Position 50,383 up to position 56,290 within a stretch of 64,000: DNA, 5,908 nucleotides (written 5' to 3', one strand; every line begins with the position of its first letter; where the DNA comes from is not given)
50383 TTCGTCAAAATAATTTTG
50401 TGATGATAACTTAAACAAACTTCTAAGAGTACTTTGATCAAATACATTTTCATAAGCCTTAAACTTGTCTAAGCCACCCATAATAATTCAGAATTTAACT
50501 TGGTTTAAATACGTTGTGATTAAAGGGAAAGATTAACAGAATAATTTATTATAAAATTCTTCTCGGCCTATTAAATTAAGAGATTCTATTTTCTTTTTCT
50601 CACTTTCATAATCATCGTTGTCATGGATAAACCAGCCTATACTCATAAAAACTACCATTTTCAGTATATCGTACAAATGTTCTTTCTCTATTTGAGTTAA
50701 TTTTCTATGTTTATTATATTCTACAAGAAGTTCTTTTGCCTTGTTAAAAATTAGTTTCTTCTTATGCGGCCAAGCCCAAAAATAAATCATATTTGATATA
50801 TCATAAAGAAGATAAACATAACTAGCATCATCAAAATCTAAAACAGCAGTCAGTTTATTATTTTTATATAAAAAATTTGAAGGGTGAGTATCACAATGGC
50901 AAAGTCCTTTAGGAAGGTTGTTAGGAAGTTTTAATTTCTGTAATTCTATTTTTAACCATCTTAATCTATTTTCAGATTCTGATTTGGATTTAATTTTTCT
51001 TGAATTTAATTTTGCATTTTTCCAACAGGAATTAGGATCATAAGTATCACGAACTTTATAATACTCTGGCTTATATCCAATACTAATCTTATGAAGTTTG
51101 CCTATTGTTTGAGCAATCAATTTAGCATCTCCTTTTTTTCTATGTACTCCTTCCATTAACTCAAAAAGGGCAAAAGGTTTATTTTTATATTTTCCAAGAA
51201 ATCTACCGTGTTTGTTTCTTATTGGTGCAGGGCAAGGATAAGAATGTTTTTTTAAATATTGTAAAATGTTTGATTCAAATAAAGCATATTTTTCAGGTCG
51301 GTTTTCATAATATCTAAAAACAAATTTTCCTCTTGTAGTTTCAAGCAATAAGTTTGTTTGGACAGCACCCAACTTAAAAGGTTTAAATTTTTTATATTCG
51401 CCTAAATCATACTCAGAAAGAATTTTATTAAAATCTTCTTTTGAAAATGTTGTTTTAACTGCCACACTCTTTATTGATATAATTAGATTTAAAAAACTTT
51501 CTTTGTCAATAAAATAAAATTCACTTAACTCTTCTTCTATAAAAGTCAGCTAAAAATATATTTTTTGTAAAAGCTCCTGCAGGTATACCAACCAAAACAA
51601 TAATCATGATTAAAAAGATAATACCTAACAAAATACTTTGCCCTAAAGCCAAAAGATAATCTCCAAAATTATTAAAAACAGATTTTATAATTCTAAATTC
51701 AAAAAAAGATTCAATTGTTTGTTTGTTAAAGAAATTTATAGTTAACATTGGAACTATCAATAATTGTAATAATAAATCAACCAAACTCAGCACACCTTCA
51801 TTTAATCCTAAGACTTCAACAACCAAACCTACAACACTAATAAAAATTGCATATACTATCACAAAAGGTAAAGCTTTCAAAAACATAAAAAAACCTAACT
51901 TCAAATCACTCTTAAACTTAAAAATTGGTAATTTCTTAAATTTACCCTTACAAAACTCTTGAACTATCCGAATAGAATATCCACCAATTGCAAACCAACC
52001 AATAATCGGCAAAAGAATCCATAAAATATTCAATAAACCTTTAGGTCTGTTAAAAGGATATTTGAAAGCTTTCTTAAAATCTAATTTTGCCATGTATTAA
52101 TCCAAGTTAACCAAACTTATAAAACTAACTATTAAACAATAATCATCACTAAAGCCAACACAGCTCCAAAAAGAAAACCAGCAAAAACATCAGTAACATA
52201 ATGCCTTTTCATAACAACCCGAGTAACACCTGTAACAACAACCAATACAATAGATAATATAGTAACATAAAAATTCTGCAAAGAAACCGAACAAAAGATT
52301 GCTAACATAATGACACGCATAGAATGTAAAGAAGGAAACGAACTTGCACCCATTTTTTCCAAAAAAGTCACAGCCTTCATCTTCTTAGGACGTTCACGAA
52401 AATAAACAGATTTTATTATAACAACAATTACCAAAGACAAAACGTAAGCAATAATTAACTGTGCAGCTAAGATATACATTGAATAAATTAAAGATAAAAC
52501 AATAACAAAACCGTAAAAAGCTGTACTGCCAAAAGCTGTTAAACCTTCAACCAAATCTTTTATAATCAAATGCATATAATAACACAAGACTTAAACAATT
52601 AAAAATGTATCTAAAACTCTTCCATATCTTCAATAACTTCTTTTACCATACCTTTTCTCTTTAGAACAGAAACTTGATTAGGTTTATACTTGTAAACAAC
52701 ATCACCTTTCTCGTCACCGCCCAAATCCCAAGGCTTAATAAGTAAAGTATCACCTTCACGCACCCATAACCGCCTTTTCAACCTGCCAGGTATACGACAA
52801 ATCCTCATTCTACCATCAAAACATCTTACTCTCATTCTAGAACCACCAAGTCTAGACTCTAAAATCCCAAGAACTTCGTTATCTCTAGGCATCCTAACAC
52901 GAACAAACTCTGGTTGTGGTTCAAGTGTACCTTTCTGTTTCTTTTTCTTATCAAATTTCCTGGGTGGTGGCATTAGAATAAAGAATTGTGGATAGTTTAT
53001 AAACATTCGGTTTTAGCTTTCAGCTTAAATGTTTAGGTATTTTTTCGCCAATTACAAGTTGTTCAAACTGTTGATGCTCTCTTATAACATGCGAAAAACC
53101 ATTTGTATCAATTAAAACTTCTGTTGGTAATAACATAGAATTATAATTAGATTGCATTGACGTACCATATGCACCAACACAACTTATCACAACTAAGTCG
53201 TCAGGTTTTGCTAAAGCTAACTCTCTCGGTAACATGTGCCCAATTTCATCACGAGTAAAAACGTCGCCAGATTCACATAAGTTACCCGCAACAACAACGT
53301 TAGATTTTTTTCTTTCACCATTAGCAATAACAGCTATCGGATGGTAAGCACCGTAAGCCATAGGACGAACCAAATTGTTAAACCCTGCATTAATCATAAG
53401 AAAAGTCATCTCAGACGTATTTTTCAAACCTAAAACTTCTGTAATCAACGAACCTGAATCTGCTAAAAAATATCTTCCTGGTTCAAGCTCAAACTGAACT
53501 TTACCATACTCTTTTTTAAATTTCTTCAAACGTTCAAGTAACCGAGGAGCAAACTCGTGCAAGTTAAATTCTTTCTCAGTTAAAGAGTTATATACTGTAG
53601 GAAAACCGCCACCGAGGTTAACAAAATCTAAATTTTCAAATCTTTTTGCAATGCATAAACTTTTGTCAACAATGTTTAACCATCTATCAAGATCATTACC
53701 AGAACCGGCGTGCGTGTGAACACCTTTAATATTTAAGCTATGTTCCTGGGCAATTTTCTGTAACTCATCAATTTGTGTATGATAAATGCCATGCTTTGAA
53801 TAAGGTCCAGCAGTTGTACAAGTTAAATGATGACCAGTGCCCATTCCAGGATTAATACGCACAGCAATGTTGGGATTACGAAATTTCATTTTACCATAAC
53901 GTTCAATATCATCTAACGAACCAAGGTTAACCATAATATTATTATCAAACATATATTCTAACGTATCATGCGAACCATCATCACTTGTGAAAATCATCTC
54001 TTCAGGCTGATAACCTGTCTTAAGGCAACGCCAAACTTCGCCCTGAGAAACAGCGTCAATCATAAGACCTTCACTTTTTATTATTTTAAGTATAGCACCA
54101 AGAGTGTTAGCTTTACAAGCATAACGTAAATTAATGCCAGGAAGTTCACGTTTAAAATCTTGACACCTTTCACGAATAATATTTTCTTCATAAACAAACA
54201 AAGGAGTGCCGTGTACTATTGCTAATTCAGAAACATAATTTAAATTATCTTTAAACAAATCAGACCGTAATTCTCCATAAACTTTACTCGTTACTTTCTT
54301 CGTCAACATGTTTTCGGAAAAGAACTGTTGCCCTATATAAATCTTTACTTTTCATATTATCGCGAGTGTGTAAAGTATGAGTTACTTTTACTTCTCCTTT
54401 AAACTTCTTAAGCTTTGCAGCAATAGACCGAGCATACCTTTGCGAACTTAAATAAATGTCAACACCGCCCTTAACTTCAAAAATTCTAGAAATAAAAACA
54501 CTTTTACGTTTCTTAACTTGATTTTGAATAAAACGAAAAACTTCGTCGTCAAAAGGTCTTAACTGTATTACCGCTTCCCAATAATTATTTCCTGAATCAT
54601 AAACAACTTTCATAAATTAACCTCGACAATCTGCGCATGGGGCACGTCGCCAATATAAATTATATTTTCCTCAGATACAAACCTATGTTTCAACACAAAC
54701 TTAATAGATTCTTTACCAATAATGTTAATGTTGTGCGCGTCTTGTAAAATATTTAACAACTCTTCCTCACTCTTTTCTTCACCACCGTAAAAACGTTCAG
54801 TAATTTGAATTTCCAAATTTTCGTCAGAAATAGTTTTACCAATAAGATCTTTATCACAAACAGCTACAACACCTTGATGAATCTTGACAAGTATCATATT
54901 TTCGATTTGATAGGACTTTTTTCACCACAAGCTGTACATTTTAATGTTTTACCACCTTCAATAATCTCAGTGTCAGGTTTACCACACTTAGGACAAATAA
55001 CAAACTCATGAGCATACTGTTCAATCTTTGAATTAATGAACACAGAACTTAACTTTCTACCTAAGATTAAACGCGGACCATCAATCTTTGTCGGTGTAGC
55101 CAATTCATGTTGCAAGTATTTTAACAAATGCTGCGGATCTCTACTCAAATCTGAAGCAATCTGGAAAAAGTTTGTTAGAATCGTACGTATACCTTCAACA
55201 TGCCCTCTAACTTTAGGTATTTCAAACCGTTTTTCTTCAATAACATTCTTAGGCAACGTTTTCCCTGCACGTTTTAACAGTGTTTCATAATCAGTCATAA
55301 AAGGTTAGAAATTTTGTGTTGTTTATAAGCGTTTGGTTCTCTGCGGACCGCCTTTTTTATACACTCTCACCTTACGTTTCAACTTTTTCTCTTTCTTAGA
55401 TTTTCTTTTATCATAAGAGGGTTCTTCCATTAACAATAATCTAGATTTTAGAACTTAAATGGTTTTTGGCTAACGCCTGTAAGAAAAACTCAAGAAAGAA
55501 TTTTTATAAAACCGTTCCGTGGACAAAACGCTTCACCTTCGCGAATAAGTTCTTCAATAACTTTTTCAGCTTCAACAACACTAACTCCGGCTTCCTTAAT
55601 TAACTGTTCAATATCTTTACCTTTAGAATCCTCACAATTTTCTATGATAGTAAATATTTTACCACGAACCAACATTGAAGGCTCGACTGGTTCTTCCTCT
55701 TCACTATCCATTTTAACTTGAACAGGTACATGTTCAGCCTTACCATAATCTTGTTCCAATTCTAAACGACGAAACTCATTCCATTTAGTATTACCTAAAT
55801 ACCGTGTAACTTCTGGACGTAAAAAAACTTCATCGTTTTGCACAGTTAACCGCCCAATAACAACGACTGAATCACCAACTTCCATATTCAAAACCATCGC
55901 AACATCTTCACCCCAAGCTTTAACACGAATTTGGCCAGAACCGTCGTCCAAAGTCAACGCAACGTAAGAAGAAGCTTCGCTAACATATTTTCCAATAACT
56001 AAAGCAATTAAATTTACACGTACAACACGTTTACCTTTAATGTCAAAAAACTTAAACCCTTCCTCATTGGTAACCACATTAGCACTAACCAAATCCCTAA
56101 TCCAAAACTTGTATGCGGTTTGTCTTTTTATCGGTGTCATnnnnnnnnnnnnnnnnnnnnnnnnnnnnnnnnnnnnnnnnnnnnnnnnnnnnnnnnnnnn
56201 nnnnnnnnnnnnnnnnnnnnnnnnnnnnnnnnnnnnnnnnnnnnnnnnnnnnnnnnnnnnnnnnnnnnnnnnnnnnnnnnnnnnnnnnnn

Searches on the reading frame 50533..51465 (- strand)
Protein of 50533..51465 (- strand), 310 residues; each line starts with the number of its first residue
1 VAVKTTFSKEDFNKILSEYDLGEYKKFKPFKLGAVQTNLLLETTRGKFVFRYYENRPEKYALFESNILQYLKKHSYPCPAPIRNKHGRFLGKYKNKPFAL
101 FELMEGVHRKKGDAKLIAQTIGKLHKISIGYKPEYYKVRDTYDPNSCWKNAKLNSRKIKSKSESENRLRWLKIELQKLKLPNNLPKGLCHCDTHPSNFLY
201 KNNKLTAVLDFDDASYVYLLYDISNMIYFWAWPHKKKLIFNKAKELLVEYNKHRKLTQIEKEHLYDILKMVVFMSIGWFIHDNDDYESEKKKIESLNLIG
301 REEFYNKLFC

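Call 54: search_protein_families(library=pfam, proteins=[window:50533-51465:-], max_evalue=0.001)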
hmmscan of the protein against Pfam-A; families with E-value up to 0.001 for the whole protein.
window:50533-51465:- (310 aa): 2 families
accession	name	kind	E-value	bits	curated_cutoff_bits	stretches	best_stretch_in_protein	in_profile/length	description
PF01636.29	APH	-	9.1e-27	94.8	23.2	1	27-234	2-215/239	Phosphotransferase enzyme family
PF01633.27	Choline_kinase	-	7.6e-11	42.3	29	1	42-236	20-213/300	Choline/ethanolamine kinase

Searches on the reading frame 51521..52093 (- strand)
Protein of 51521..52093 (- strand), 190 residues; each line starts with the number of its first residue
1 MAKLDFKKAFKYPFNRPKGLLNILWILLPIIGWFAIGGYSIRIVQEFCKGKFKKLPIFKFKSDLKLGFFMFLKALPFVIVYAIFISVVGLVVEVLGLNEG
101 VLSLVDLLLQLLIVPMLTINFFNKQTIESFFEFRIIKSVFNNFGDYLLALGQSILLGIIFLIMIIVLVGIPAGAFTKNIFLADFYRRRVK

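Call 54: search_protein_families(library=pfam, proteins=[window:51521-52093:-], max_evalue=0.001)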
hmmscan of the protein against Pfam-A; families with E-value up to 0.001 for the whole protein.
window:51521-52093:- (190 aa): 1 family
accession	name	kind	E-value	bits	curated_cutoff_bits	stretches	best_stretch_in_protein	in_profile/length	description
PF13197.11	DUF4013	-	6.4e-11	42.8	26.9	1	23-168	3-167/168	Protein of unknown function (DUF4013)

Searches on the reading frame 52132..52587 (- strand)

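Call 54: search_protein_families(library=pfam, proteins=[window:52132-52587:-], max_evalue=0.001)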
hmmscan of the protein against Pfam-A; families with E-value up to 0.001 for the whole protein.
window:52132-52587:- (151 aa): 2 families
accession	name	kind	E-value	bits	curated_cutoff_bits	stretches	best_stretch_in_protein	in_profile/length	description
PF01569.27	PAP2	-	4e-17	62.6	27.2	1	42-149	3-122/130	PAP2 superfamily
PF14378.12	PAP2_3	-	6.4e-06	26.5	27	1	23-145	66-188/190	PAP2 superfamily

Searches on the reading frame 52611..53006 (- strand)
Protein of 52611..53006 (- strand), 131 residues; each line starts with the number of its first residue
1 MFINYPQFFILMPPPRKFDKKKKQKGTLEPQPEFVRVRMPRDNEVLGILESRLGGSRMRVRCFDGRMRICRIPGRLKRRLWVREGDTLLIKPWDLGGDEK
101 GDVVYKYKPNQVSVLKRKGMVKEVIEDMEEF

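Call 54: search_protein_families(library=pfam, proteins=[window:52611-53006:-], max_evalue=0.001)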
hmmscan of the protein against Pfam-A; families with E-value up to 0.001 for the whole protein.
window:52611-53006:- (131 aa): 1 family
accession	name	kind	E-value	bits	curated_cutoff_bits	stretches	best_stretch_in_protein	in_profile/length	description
PF01176.25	eIF-1a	-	4.5e-16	58.7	30.2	1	43-106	1-64/64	Translation initiation factor 1A / IF-1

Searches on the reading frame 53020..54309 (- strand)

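Call 54: search_protein_families(library=pfam, proteins=[window:53020-54309:-], max_evalue=0.001)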
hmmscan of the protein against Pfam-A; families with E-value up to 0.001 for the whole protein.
window:53020-54309:- (429 aa): 2 families
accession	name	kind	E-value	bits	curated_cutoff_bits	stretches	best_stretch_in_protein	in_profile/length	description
PF02784.22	Orn_Arg_deC_N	-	1.6e-41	142.8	23.4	1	45-283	4-247/247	Pyridoxal-dependent decarboxylase, pyridoxal binding domain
PF00278.28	Orn_DAP_Arg_deC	-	1.4e-19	70.6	23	1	208-379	5-95/95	Pyridoxal-dependent decarboxylase, C-terminal sheet domain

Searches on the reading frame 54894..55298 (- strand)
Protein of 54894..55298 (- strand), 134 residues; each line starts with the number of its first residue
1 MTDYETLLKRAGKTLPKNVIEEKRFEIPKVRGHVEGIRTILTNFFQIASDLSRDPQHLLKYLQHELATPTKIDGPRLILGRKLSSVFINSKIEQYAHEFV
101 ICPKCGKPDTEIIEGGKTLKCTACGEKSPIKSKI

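Call 54: search_protein_families(library=pfam, proteins=[window:54894-55298:-], max_evalue=0.001)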
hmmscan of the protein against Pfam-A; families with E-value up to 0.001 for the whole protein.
window:54894-55298:- (134 aa): 1 family
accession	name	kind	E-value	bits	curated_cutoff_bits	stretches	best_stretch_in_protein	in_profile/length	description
PF01873.23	eIF-5_eIF-2B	-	5.5e-30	104.1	27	1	21-126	7-116/117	Domain found in IF2B/IF5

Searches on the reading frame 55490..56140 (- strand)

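Call 54: search_protein_families(library=pfam, proteins=[window:55490-56140:-], max_evalue=0.001)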
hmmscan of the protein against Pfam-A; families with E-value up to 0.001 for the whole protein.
window:55490-56140:- (216 aa): 1 family
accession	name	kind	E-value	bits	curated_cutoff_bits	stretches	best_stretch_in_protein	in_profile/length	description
PF01336.31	tRNA_anti-codon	-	5.1e-07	30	27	1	54-104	12-63/75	OB-fold nucleic acid binding domain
